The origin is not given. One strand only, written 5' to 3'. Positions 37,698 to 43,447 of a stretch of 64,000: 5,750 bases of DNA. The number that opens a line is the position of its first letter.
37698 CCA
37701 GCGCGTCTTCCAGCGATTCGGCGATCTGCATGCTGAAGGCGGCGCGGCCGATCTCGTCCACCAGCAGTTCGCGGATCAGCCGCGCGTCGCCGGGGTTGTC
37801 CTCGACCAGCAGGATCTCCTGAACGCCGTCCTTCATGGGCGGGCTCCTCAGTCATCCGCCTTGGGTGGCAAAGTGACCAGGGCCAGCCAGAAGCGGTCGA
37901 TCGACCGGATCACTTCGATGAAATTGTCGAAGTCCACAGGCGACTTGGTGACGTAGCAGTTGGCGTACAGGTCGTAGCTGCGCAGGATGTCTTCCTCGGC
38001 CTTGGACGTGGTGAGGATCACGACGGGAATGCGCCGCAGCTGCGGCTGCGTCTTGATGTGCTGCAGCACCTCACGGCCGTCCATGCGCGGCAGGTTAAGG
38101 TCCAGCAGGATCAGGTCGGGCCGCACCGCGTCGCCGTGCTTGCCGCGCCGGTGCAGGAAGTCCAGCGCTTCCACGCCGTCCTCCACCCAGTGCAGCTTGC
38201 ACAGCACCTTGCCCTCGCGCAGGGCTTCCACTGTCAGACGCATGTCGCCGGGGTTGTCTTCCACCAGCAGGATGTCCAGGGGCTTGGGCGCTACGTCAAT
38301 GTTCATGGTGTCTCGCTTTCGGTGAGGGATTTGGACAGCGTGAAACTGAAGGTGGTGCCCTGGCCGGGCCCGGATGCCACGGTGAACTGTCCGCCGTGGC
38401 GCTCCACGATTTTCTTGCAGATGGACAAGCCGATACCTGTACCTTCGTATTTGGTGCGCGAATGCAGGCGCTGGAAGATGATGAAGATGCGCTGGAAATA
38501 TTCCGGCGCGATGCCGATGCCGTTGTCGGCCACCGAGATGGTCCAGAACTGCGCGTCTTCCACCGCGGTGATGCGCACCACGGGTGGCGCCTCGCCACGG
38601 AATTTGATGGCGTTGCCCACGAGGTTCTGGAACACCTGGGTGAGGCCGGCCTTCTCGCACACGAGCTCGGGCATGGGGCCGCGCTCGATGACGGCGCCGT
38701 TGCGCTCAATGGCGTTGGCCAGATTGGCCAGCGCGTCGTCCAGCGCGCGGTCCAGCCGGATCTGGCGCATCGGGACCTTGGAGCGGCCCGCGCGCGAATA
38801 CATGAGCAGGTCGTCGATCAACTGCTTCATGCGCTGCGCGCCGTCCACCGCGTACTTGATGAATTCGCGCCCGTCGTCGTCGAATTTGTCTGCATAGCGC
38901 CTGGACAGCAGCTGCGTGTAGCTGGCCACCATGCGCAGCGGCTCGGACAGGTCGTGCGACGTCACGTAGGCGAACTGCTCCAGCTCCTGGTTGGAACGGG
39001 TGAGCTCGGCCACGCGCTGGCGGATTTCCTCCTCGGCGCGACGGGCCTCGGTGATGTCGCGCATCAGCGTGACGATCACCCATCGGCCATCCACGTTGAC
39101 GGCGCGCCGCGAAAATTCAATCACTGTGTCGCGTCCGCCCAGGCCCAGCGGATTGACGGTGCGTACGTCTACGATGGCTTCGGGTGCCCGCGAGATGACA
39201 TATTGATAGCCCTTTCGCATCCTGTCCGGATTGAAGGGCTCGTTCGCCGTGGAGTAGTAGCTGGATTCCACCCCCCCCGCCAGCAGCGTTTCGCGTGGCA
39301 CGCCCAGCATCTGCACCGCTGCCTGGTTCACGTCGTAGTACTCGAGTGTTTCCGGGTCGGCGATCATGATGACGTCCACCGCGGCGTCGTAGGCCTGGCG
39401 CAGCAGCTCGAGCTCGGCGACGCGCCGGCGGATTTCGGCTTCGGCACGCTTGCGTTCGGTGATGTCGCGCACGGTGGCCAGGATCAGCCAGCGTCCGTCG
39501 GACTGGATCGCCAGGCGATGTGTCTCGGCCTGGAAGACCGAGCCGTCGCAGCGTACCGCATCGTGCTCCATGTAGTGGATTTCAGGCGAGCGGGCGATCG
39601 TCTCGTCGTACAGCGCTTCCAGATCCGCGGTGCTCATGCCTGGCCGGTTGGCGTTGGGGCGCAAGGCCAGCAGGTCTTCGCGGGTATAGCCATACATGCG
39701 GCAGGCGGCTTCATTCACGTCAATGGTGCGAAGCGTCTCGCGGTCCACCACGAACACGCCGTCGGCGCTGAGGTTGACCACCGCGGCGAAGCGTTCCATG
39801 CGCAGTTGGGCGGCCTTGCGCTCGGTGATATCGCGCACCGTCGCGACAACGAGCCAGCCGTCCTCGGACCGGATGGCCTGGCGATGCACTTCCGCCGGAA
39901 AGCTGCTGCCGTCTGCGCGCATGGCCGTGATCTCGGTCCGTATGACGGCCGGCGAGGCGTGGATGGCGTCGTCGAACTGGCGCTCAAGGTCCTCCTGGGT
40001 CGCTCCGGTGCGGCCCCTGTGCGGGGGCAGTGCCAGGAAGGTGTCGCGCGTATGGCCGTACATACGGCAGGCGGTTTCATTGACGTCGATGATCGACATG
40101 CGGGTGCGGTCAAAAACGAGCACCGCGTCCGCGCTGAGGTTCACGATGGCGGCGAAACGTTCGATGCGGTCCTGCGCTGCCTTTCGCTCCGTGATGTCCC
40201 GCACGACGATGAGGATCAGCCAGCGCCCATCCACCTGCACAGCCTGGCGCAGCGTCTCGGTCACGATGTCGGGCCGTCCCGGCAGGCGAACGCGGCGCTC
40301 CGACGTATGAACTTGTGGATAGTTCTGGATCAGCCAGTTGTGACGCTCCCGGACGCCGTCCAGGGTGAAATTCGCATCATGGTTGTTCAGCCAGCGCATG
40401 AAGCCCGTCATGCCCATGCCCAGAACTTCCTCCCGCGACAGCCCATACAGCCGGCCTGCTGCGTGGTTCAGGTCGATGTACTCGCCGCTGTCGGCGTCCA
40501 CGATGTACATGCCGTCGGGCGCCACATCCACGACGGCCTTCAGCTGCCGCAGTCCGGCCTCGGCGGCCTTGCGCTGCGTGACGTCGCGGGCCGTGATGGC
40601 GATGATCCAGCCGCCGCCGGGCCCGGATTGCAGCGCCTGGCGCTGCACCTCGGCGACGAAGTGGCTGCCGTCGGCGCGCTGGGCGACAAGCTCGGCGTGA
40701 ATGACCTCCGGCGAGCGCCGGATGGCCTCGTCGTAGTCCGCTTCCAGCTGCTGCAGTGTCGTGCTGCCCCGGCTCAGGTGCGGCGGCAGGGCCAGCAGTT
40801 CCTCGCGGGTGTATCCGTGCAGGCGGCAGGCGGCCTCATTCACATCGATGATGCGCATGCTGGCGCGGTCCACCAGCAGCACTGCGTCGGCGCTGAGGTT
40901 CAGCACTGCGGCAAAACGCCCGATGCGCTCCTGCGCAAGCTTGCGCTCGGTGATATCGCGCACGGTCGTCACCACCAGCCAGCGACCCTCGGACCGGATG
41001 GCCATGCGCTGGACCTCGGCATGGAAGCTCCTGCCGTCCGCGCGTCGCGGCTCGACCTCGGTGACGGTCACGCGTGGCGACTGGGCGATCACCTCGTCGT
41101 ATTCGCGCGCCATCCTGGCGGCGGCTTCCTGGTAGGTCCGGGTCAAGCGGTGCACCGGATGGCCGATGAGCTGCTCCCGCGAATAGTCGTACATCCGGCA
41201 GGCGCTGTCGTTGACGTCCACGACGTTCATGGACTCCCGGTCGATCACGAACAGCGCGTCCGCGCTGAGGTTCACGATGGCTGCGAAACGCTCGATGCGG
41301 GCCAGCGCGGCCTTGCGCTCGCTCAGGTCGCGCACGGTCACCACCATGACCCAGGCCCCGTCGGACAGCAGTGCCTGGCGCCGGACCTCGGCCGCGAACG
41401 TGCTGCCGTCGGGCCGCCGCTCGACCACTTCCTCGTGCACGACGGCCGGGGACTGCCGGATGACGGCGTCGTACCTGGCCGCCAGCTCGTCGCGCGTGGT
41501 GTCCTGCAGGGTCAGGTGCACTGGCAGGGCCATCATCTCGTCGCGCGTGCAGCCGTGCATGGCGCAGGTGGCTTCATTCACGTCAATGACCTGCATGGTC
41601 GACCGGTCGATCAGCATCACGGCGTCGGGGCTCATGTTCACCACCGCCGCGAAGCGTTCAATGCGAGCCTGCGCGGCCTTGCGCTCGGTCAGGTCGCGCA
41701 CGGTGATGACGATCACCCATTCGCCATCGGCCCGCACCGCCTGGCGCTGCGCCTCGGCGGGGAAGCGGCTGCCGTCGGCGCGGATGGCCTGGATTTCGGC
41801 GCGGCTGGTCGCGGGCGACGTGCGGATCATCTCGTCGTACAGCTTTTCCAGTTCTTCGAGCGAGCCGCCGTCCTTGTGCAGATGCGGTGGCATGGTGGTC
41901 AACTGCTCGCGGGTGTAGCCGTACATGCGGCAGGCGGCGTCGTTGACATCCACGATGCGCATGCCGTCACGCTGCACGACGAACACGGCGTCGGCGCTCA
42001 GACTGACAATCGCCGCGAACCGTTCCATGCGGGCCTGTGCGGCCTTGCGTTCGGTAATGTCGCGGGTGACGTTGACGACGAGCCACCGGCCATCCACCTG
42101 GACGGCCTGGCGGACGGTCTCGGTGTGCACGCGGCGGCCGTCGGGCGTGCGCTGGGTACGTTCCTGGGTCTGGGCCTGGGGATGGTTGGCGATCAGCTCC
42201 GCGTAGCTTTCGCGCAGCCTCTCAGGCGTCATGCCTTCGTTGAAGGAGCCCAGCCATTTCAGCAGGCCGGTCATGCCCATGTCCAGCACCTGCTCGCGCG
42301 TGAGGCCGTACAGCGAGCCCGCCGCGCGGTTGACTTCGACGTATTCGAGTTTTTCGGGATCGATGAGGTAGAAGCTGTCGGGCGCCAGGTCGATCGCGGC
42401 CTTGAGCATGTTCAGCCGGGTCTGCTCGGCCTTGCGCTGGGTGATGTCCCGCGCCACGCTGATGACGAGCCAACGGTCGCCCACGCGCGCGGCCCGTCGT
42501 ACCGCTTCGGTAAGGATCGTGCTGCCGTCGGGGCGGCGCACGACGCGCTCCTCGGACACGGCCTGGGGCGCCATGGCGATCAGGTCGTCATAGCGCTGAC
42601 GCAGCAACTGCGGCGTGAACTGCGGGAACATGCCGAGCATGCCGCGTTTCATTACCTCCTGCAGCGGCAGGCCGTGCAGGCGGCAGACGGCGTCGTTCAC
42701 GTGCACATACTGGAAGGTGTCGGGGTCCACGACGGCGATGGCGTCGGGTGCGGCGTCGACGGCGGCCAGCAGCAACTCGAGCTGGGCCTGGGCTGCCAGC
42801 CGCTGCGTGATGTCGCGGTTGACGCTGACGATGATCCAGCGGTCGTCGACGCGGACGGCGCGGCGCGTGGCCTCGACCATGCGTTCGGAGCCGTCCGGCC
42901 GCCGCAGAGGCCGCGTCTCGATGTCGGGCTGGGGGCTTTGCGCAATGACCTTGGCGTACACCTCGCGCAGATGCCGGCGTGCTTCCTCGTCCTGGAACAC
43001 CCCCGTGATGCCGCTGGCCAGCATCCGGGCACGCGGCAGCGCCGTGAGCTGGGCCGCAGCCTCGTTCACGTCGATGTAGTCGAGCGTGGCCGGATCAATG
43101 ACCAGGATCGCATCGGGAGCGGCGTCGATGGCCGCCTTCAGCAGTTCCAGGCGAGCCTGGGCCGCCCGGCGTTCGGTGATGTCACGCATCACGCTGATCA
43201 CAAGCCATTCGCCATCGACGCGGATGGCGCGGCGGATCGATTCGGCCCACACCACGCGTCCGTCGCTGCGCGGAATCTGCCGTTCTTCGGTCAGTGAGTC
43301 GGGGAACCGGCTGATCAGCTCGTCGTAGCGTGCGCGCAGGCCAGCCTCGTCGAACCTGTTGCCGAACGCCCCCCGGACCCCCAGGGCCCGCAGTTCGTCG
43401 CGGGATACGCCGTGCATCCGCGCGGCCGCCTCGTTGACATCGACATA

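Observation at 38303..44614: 2103-aa soluble histidine kinase built from 15 consecutive PAS domains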

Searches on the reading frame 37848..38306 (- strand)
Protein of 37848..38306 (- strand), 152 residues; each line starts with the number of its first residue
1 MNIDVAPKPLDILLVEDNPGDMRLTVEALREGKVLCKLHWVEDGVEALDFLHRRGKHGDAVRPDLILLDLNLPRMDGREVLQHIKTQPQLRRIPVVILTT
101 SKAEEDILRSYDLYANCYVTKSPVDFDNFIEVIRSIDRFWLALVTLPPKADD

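Call 43: search_protein_families(library=pfam, proteins=[window:37848-38306:-], max_evalue=0.01)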
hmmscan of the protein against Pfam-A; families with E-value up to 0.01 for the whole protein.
window:37848-38306:- (152 aa): 1 family
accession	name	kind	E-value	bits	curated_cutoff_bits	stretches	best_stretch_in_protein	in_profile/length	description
PF00072.30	Response_reg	-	1.3e-18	67.6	30.2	1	12-133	1-110/111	Response regulator receiver domain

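Call 61: search_solved_structures(query=window:37848-38306:-, max_evalue=1e-8)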
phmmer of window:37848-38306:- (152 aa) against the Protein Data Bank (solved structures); distinct sequences matched with E-value up to 1e-8: 27.
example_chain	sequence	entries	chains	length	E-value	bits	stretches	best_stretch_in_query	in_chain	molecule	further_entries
5te9_A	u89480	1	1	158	3.3e-50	173.1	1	10-149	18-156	Response regulator receiver protein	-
1k68_A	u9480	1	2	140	9.9e-42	145.5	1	12-147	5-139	Phytochrome Response Regulator RcpA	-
1i3c_A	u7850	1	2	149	3.7e-39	137.2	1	7-148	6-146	RESPONSE REGULATOR RCP1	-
1jlk_A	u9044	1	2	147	4.8e-39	136.8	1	7-148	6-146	Response regulator RCP1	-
5ic5_A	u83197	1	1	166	1.1e-31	112.9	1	12-148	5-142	Candidate response regulator, CheY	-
5brj_A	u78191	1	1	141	1.5e-31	112.5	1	9-143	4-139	Two component response regulator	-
6xvu_A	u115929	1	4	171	5.1e-29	104.3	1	6-148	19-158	Response regulator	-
8avv_A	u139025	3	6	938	1.5e-27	99.5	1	6-147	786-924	Bacteriophytochrome,Response regulator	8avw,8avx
3heb_A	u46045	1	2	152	5.7e-25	91.1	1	11-142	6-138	Response regulator receiver domain protein (CheY)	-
1k66_A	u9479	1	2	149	1.1e-24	90.2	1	11-148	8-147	Phytochrome Response Regulator RcpB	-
4zyl_A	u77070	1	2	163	1.2e-23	86.8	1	12-148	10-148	RphyB protein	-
2qvg_A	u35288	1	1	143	2.8e-13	53.2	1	6-132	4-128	Two component response regulator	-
3gt7_A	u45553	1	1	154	4.3e-12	49.3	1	10-125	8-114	Sensor protein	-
3kht_A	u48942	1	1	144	1.7e-11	47.4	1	11-142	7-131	Response regulator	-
9xzo_A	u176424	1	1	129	2.6e-11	46.7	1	12-132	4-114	De novo protein M1X0B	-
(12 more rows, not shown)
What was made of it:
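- On Rcp1/RcpA-type phytochrome response regulator (the 152-aa neighbour): 1k68 at 1e-41, 1i3c at 4e-39, 5te9 at 3e-50 (call 61).
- Closest known: Cph1/Rcp1 and bacteriophytochrome. Same: Same type of single-domain regulator encoded just downstream (RcpA 1k68, Rcp1 1i3c, call 61).
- Call 61 (RcpA 1e-41, Rcp1 4e-39).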

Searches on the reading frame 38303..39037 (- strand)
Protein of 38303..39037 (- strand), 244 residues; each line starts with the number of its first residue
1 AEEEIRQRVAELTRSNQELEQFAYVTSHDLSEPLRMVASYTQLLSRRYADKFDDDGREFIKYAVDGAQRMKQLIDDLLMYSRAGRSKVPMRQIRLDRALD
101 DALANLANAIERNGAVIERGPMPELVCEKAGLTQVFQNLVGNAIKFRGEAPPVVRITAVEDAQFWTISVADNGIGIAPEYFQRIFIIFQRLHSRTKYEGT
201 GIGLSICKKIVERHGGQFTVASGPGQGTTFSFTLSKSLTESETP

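Call 59: search_solved_structures(query=window:38303-39037:-, max_evalue=1e-10, show_alignments=1)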
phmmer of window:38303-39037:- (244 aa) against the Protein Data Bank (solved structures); distinct sequences matched with E-value up to 1e-10: 35.
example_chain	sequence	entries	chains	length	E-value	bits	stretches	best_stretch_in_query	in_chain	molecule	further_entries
8f71_A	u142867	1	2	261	4.7e-47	164.1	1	7-236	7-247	Histidine kinase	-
8sgk_A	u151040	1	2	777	1.5e-41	146.1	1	6-232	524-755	Bacteriophytochrome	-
8avv_A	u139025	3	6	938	2.1e-41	145.6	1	7-232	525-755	Bacteriophytochrome,Response regulator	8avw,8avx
9ys3_A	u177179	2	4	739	1.3e-35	126.7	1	7-236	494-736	Bacteriophytochrome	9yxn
8uph_A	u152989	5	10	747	1.3e-35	126.6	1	7-236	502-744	Bacteriophytochrome (Light-regulated signal transduction histidine kinase)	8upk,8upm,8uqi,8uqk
3dge_A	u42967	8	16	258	3.4e-23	86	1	11-236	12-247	Sensor protein | Histidine kinase | Sensor histidine kinase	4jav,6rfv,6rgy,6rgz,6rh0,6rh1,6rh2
2c2a_A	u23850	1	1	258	3.4e-23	86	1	11-236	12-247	SENSOR HISTIDINE KINASE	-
5uht_A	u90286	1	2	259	3.4e-23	86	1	11-236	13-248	Sensor histidine kinase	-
6azr_A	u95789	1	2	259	3.4e-23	86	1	11-236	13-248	Sensor histidine kinase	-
4jas_A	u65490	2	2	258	4.8e-23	85.6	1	11-236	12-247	Histidine kinase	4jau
6rh7_A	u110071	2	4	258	7.5e-22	81.7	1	12-236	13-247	Sensor histidine kinase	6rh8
6paj_A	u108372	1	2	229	5e-21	79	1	20-236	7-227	Sensor protein SrrB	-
7z8n_A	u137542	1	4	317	1.5e-20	77.4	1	19-235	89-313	Histidine kinase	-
9jfj_A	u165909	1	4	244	1.3e-19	74.3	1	22-240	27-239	Sensor histidine kinase ZraS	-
8u4x_A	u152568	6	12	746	4.5e-19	72.6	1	5-234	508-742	histidine kinase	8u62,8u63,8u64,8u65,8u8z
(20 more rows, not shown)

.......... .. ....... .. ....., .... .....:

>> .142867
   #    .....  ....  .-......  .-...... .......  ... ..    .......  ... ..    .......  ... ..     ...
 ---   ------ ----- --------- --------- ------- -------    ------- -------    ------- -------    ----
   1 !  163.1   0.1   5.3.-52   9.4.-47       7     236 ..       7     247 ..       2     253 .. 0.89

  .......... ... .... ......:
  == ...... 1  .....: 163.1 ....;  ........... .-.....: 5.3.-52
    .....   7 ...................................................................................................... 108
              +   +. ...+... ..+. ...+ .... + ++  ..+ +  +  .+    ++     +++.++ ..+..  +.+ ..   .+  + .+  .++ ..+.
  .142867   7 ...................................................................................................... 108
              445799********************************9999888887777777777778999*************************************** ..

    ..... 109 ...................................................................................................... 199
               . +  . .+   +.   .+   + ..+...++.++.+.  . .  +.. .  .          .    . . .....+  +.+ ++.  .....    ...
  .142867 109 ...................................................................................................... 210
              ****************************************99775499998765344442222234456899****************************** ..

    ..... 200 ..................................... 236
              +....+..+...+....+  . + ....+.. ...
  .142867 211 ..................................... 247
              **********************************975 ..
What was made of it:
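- Closest known: Cph1/Rcp1 and bacteriophytochrome. Same: Same HisKA subfamily (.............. H-box; PDB 8sgk, 8avv, 9ys3, 8uph at E 1e-41 to 1e-35, call 59).
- Kinase and regulator type: call 59 (8f71 at 5e-47, then bacteriophytochromes at 1e-41 to 1e-35).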

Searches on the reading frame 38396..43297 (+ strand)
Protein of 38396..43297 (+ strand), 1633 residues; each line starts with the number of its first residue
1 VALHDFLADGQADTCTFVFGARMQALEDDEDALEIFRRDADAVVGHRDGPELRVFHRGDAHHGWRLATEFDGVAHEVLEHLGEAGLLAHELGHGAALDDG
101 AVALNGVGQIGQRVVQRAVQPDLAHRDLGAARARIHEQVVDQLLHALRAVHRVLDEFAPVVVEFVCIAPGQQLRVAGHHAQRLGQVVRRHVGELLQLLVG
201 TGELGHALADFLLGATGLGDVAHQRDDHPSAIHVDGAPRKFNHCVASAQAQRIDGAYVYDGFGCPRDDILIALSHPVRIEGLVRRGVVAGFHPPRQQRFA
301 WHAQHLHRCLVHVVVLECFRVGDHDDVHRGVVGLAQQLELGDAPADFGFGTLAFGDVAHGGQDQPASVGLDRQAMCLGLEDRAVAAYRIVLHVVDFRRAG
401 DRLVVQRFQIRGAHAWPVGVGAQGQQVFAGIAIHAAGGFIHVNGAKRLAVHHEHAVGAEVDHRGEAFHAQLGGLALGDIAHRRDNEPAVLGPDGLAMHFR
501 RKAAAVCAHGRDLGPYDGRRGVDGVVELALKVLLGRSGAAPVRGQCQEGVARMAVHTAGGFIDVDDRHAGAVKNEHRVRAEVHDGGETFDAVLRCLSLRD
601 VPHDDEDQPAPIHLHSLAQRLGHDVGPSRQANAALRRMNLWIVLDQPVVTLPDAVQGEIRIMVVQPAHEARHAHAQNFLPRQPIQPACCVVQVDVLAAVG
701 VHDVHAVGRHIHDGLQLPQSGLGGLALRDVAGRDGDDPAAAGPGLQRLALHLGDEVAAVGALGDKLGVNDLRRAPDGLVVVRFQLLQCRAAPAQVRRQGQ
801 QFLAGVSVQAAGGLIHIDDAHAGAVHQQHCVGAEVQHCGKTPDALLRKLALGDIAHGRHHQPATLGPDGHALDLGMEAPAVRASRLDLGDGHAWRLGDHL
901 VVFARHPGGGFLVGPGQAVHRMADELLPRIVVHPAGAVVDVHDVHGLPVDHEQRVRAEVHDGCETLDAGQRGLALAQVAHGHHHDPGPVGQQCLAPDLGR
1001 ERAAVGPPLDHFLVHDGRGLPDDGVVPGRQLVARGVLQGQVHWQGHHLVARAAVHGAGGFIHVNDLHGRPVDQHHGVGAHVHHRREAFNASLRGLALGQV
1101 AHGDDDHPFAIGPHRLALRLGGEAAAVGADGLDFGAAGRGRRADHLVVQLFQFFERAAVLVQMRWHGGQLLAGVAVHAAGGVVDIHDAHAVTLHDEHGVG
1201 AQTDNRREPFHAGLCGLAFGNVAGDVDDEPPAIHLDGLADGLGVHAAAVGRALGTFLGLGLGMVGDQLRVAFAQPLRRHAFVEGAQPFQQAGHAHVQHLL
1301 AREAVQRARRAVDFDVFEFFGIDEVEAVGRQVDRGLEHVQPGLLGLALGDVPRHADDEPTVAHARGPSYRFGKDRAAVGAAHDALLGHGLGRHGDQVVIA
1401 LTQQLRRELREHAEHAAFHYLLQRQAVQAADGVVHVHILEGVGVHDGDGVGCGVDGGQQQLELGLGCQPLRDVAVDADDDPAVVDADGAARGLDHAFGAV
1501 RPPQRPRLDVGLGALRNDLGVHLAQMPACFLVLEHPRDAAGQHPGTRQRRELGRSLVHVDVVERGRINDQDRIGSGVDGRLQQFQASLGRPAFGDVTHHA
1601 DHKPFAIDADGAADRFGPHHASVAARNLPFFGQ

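Call 66: search_protein_families(library=pfam, proteins=[window:38396-43297:+], max_evalue=0.01)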
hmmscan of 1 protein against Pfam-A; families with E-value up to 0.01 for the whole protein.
window:38396-43297:+ (1633 aa): 0 families
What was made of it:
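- Tried and rejected: It is the shadow ORF typical of GC-rich coding DNA (call 66).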
